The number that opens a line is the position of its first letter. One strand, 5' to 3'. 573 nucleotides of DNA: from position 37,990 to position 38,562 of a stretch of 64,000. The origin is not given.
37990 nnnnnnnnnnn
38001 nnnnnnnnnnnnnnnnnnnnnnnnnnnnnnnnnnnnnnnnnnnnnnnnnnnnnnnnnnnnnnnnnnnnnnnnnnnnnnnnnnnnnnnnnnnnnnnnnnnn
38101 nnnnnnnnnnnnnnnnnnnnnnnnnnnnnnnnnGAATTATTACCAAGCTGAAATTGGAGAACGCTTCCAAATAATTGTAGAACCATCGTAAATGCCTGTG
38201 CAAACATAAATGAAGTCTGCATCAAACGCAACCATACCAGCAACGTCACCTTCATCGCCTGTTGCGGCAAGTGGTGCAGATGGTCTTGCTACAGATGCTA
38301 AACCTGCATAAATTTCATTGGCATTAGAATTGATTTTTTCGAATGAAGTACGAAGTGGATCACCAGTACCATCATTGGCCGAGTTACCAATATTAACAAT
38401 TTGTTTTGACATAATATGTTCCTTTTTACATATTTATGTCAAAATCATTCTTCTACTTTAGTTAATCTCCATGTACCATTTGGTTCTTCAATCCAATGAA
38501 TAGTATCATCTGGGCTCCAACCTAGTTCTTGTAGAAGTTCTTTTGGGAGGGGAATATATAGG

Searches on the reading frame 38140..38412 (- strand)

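Call 73: search_protein_families(library=pfam, proteins=[window:38140-38412:-], max_evalue=0.01)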
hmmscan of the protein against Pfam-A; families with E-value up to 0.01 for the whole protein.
window:38140-38412:- (90 aa): 1 family
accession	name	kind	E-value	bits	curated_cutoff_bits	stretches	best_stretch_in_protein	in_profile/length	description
PF07880.17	T4_gp9_10_N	-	1.7e-07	31.9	25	1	3-57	1-54/175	Bacteriophage T4 gp9/10-like protein, N-terminal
